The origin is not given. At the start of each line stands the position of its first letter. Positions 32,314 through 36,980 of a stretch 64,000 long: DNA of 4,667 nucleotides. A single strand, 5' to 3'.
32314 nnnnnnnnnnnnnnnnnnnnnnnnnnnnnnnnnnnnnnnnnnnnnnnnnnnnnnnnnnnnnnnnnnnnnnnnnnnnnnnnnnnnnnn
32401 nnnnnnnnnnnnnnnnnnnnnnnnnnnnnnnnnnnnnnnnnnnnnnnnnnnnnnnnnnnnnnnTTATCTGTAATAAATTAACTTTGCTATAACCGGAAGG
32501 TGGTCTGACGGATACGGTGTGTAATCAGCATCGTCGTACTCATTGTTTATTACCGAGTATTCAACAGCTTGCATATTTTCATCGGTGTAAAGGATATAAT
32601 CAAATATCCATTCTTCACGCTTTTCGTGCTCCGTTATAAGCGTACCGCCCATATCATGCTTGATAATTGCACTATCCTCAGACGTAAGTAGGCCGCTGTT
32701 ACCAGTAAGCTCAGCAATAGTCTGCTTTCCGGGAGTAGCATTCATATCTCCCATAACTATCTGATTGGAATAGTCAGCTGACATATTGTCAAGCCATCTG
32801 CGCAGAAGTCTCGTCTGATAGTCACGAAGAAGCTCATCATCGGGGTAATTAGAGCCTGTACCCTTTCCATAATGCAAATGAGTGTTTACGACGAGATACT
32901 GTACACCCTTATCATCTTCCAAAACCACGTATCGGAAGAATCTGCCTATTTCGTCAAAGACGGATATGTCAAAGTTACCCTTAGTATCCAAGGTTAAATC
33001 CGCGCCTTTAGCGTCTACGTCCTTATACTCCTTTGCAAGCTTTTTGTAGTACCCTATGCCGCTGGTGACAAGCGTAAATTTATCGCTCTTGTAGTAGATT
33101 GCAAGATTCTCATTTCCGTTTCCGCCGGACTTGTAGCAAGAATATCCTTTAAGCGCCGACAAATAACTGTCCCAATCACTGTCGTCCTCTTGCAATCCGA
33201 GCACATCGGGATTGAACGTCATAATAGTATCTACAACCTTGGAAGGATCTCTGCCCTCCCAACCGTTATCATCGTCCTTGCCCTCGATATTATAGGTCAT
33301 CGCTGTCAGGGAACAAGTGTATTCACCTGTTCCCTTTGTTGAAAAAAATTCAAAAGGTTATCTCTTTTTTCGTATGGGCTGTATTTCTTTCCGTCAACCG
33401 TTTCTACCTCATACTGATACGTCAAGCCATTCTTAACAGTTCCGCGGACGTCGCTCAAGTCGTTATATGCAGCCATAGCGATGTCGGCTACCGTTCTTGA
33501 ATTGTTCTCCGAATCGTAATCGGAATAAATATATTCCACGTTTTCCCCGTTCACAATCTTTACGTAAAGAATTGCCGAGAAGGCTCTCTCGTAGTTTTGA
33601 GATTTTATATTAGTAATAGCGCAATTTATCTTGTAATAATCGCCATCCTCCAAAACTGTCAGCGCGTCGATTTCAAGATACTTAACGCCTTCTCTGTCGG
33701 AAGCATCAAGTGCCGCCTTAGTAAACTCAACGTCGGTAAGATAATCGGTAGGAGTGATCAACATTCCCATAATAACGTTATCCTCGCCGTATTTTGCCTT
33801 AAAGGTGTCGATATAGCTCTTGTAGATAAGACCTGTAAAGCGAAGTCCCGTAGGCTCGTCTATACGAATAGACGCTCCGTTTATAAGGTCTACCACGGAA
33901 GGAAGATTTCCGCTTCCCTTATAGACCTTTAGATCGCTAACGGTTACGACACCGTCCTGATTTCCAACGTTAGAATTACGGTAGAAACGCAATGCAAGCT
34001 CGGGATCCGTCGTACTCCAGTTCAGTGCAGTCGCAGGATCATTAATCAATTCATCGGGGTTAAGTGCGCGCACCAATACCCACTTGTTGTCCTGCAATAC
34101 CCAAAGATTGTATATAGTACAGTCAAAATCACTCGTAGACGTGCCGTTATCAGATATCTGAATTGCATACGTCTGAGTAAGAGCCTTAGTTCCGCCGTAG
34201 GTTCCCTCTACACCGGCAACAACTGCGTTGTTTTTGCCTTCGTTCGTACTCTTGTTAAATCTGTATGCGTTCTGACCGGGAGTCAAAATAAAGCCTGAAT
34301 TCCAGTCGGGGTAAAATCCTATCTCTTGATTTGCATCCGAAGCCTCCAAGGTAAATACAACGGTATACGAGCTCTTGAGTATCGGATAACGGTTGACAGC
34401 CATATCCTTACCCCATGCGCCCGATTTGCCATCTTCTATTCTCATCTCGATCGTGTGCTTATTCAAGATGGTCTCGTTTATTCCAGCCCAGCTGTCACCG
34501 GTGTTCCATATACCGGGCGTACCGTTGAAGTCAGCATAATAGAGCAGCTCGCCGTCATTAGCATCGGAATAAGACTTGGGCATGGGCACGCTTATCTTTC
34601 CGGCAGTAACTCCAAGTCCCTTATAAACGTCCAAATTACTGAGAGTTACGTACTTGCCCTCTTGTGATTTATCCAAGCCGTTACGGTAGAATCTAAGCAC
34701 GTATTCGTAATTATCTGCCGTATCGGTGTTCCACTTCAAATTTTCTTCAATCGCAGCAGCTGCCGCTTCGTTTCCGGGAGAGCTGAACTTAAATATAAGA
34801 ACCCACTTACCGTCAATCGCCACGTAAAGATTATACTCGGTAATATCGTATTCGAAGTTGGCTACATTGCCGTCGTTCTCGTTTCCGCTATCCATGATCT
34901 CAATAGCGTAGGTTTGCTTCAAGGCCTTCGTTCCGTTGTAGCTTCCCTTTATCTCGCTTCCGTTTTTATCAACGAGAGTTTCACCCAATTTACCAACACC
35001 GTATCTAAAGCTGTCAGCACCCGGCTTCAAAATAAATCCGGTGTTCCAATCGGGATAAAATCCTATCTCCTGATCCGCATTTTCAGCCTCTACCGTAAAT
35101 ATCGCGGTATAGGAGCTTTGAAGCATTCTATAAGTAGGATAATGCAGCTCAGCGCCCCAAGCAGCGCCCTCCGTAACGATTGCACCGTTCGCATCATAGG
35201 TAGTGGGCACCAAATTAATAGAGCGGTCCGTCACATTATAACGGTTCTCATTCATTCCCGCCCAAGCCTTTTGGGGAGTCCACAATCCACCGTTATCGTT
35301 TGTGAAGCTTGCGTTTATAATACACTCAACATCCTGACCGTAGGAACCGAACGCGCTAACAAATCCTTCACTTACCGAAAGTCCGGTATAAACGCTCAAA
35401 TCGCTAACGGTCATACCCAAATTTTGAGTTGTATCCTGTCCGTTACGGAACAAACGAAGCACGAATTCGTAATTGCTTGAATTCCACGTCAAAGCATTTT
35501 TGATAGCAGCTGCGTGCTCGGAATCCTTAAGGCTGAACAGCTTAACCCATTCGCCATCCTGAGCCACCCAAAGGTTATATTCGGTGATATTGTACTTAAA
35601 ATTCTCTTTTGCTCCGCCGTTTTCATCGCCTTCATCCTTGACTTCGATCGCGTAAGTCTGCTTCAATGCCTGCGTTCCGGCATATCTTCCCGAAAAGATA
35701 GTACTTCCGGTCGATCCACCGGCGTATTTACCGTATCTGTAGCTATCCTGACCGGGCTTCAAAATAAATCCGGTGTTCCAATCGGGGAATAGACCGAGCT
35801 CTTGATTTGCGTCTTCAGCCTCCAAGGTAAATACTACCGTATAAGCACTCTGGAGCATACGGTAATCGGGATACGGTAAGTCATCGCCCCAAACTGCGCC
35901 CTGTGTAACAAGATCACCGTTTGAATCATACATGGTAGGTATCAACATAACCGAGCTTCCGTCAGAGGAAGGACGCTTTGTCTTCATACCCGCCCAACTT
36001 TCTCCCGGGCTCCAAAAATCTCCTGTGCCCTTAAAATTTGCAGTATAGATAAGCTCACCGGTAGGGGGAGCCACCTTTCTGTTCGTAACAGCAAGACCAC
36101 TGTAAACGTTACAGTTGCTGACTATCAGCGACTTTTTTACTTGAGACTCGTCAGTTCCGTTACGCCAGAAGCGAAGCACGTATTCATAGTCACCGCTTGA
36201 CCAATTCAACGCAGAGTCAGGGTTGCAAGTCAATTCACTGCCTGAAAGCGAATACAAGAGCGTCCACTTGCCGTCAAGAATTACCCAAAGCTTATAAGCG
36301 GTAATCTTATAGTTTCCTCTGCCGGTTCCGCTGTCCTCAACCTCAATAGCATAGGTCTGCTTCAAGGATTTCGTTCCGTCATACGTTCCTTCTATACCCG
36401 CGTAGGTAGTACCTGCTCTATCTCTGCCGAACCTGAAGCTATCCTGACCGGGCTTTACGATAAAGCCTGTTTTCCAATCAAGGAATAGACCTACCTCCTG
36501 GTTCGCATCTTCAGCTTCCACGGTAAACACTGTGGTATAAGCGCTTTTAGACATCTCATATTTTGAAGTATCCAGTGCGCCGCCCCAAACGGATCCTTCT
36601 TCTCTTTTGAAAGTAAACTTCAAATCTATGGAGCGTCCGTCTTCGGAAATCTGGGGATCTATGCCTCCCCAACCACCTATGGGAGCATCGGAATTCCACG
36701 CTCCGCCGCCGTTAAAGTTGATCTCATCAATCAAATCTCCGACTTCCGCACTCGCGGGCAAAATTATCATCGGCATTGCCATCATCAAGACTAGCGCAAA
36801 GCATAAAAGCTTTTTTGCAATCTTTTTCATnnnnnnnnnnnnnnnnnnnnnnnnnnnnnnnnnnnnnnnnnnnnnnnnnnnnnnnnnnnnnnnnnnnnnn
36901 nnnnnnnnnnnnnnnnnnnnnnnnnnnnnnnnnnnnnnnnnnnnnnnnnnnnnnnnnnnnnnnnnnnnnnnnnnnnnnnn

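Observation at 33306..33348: Canonical-looking -1 frameshift cassette splitting the locus-B lectin giant from its EEP domain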

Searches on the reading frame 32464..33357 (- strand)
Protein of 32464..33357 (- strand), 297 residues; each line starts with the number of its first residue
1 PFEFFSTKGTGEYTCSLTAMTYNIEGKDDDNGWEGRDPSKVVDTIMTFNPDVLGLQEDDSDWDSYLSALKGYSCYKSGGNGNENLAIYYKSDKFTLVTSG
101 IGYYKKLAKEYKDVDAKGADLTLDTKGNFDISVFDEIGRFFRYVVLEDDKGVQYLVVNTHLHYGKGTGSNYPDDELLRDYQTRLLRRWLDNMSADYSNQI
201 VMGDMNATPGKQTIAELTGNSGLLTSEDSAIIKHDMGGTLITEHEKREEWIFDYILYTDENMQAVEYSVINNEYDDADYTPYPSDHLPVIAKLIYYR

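Call 6: search_protein_families(library=pfam, proteins=[window:32464-33357:-], max_evalue=0.01)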
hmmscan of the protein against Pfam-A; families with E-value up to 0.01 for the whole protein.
window:32464-33357:- (297 aa): 1 family
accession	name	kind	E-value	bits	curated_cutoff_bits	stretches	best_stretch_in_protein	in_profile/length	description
PF03372.29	Exo_endo_phos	-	3.7e-16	60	24.5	1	20-286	1-225/225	Endonuclease/Exonuclease/phosphatase family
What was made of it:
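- On Endonuclease/exonuclease/phosphatase (EEP) superfamily, PF03372: PF03372 E 3.7e-16 (call 6).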

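Call 9: find_encoding_contigs(protein=window:32464-33300:-, flank=6000, max_places=10)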
Protein window:32464-33300:- (278 aa): 23 contigs read that carry it; 10 places shown.
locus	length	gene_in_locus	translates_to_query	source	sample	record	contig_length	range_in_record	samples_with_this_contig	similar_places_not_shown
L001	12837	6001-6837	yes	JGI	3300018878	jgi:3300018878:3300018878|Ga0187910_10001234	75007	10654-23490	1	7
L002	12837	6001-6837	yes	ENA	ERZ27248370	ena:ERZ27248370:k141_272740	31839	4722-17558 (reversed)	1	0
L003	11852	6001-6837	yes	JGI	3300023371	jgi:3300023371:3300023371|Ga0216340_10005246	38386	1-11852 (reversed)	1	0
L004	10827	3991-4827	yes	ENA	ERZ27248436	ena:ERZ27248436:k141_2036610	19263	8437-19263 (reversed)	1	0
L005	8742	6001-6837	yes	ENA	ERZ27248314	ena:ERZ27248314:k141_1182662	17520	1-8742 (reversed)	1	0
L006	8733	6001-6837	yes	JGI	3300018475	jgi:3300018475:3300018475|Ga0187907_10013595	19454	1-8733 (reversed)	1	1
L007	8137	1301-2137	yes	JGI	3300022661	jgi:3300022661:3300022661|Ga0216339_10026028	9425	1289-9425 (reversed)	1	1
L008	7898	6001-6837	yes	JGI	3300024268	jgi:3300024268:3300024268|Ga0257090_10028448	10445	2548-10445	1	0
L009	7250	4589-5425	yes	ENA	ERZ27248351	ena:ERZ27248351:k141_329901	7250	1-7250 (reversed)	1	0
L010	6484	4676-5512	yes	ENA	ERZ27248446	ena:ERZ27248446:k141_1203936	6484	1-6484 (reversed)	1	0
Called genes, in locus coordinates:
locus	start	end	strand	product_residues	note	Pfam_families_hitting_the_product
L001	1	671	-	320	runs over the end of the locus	PF00165:HTH_AraC (weak), PF12833:HTH_18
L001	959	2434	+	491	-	-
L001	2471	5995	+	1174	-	-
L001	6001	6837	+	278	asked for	PF03372:Exo_endo_phos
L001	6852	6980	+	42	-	-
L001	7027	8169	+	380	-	-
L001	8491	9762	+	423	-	PF03372:Exo_endo_phos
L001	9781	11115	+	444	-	PF01229:Glyco_hydro_39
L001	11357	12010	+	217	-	PF01081:Aldolase, PF02581:TMP-TENI (weak)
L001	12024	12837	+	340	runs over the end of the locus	PF00294:PfkB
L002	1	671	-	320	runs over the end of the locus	PF00165:HTH_AraC (weak), PF12833:HTH_18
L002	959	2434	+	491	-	-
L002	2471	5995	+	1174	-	-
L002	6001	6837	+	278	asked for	PF03372:Exo_endo_phos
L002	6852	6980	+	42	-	-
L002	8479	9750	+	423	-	PF03372:Exo_endo_phos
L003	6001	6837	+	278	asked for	PF03372:Exo_endo_phos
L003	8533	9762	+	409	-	PF03372:Exo_endo_phos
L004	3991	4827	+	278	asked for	PF03372:Exo_endo_phos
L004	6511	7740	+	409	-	PF03372:Exo_endo_phos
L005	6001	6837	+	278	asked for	PF03372:Exo_endo_phos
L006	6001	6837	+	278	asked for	PF03372:Exo_endo_phos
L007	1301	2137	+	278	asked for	PF03372:Exo_endo_phos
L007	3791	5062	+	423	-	PF03372:Exo_endo_phos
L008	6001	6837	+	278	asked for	PF03372:Exo_endo_phos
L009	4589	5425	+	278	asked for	PF03372:Exo_endo_phos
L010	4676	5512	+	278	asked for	PF03372:Exo_endo_phos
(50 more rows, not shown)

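Call 21: find_related_loci(query=A1, collection=genome_contigs, flank=5000)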
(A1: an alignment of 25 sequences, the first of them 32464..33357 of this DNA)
Query A1 (297 aa) in genome_contigs; peptide patterns used: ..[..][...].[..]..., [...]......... (x = any residue, [..] = any of these).
200 stretches matched a pattern; 132 encode a relative of the query (tblastn E <= 1e-3); the best 80 are kept; 80 distinct loci.
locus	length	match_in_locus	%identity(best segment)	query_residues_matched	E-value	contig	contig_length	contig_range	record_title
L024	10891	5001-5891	84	1-296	5e-171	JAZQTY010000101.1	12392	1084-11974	MAG: Eubacteriales bacterium isolate T1900045184_TC20190180.MAGScoT_cleanbin_000037 SGB_5258_k141_1089228, whole genome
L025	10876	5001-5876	50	2-294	5e-82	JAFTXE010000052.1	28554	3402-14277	MAG: Clostridia bacterium isolate RGIG4231 Roe_deer_Colon-4__c167508, whole genome shotgun sequence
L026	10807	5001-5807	46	2-294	3e-71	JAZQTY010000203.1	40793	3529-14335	MAG: Eubacteriales bacterium isolate T1900045184_TC20190180.MAGScoT_cleanbin_000037 SGB_5258_k141_1114216, whole genome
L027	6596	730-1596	46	16-296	4e-68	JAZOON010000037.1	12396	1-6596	MAG: Eubacteriales bacterium isolate T1900045627_YK20190321.MAGScoT_cleanbin_000138 SGB_8039_k141_662652, whole genome s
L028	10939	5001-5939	41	16-295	3e-59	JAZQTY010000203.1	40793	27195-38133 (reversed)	MAG: Eubacteriales bacterium isolate T1900045184_TC20190180.MAGScoT_cleanbin_000037 SGB_5258_k141_1114216, whole genome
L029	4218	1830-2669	39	12-293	7e-56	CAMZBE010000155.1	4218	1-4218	MAG TPA_asm: uncultured Clostridia bacterium isolate SRR10912538_bin.17_metaWRAP_v1.3_MAG genome assembly, contig: ERZ14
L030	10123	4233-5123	43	14-294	4e-53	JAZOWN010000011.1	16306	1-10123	MAG: Eubacteriales bacterium isolate T1900045522_YK20190216.MAGScoT_cleanbin_000007 SGB_7650_k141_3061926, whole genome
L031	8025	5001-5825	37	16-295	8e-53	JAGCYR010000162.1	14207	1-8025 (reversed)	MAG: Clostridia bacterium isolate RGIG10243 Yak_Rumen-5__c1422358, whole genome shotgun sequence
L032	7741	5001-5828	39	14-294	3e-48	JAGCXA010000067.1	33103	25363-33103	MAG: Clostridia bacterium isolate RGIG10200 Yak_Rumen-5__c2256370, whole genome shotgun sequence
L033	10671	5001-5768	32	14-291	2e-18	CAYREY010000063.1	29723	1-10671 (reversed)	MAG TPA_asm: uncultured Chitinophaga sp. isolate SRP285395_co1_464 genome assembly, contig: NODE_2270_length_29723_cov_1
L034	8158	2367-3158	30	16-293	7e-16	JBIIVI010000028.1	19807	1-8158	MAG: Cyclobacteriaceae bacterium isolate ME2004-10-12_3300042433_group2_bin27 Rohwer_bin631_scaffold_787_c1, whole genom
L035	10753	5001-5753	29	16-293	1e-15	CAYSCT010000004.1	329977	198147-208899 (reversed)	MAG TPA_asm: uncultured Ohtaekwangia sp. isolate SRP290908_co2_113 genome assembly, contig: NODE_17_length_329977_cov_16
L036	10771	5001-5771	29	16-295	2e-15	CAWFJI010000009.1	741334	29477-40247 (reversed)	MAG: uncultured Flavobacteriaceae bacterium isolate MFD04716.bin.1.388 genome assembly, contig: contig_2094, whole genom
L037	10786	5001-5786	25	17-293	3e-15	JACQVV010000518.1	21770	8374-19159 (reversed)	MAG: Planctomycetota bacterium isolate NC_groundwater_1472_Ag_S-0.65um_69_29 S_p65_S5_coassembly_k141_4328519, whole gen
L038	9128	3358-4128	28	16-295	6e-15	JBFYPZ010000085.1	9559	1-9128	MAG: Flavobacteriaceae bacterium isolate PPR_0168 PPR_0168.fa_scaffold_2470, whole genome shotgun sequence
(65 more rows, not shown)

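Call 74: search_protein_families(library=ncbifam, proteins=[window:32464-33300:-], max_evalue=0.01)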
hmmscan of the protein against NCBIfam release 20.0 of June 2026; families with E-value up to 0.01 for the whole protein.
window:32464-33300:- (278 aa): 4 families
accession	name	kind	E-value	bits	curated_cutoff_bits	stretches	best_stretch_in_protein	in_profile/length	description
TIGR00195.1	exoDNase_III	equivalog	1.2e-08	34.9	182.55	1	20-196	16-157/254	exodeoxyribonuclease III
TIGR00633.1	xth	equivalog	7.2e-08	32.3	99.05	0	12-97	9-97/255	exodeoxyribonuclease III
NF008733.0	PRK11756.1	equivalog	0.00094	18.5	280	0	126-194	95-161/269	exodeoxyribonuclease III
NF033681.1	ExeM_NucH_DNase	subfamily_domain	0.0078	15.1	300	0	158-201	415-459/546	ExeM/NucH family extracellular endonuclease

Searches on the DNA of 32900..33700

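Call 59: search_rna_families(source=window, start=32900, end=33700, threshold=evalue, max_evalue=1)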
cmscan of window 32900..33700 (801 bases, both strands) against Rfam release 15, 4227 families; matches with E-value up to 1: 0.
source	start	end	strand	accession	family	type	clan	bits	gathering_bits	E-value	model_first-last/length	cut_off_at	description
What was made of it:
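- Tried and rejected: Rfam gave no match at E<=1 (call 59).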

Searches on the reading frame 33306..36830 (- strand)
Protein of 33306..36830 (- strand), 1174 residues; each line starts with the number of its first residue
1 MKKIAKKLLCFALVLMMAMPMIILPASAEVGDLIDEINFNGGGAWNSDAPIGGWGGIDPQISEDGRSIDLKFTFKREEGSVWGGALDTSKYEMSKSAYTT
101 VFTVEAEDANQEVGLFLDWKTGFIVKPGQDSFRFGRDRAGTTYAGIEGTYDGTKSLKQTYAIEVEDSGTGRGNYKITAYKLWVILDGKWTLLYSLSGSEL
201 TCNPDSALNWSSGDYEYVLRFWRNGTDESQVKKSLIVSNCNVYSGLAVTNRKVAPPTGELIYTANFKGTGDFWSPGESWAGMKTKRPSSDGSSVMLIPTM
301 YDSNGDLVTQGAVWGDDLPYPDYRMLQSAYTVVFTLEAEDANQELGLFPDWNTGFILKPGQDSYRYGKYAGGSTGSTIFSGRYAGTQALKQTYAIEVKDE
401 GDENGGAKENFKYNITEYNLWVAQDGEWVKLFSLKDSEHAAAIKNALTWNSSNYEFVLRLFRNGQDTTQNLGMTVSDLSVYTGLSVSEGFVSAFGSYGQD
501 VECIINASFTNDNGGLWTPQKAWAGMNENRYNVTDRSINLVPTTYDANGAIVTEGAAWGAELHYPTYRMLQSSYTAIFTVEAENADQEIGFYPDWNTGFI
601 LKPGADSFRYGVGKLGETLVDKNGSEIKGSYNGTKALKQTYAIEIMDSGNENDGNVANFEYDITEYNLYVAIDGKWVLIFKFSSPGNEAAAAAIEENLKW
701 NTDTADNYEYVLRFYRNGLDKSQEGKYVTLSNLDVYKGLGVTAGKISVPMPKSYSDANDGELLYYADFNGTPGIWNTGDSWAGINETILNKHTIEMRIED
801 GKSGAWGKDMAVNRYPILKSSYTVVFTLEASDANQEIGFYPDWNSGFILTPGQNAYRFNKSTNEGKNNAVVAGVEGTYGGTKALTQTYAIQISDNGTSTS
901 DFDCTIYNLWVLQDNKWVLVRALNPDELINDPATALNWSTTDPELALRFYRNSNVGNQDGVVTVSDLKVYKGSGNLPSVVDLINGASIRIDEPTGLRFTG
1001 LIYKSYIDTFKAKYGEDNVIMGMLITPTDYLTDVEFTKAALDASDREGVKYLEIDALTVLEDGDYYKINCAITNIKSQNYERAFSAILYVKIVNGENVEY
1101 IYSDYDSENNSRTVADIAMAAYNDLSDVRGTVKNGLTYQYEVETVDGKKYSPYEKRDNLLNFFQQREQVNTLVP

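Call 6: search_protein_families(library=pfam, proteins=[window:33306-36830:-], max_evalue=0.01)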
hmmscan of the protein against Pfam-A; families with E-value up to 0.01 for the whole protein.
window:33306-36830:- (1174 aa): 0 families

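Call 10: find_encoding_contigs(protein=window:33306-36830:-, flank=3000, max_places=10)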
Protein window:33306-36830:- (1174 aa): 18 contigs read that carry it; 7 places shown.
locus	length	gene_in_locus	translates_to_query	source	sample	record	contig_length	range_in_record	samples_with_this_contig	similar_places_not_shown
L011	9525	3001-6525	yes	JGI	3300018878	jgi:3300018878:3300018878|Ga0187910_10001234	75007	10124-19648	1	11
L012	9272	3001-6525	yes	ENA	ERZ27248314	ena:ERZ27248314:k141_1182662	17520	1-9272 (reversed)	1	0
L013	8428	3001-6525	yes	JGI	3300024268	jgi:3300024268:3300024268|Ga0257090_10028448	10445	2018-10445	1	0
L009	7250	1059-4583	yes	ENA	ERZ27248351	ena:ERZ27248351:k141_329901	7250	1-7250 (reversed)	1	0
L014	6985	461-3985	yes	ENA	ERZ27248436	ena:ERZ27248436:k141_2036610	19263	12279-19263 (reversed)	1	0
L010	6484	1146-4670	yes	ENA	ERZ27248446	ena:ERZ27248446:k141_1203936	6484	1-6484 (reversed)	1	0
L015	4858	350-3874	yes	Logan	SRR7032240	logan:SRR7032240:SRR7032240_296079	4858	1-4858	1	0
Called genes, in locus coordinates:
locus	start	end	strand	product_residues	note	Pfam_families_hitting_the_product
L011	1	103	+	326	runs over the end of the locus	PF00892:EamA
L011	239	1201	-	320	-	PF00165:HTH_AraC (weak), PF12833:HTH_18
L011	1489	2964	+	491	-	-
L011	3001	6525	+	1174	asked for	-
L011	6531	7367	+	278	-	PF03372:Exo_endo_phos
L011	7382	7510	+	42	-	-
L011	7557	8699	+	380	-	-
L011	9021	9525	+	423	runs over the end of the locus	PF03372:Exo_endo_phos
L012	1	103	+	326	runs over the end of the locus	PF00892:EamA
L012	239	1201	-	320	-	PF00165:HTH_AraC (weak), PF12833:HTH_18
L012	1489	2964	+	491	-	-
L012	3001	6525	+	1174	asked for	-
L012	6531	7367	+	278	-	PF03372:Exo_endo_phos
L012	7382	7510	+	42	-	-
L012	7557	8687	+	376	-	-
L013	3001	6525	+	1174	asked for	-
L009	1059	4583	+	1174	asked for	-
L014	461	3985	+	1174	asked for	-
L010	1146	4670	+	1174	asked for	-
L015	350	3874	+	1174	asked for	-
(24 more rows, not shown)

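Call 45: search_solved_structures(query=window:33306-36830:-, max_evalue=1)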
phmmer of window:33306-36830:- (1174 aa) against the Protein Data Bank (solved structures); distinct sequences matched with E-value up to 1: 1.
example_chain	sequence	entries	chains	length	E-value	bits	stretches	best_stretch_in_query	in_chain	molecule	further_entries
3nad_A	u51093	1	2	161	0.14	13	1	785-842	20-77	Ferulate decarboxylase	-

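Call 46: search_protein_families(library=pfam, proteins=[window:33306-36830:-], max_evalue=10)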
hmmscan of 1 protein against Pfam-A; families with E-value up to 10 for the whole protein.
window:33306-36830:- (1174 aa): 0 families

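Call 74: search_protein_families(library=ncbifam, proteins=[window:33306-36830:-], max_evalue=0.01)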
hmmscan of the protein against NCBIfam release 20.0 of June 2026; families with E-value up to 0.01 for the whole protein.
window:33306-36830:- (1174 aa): 0 families
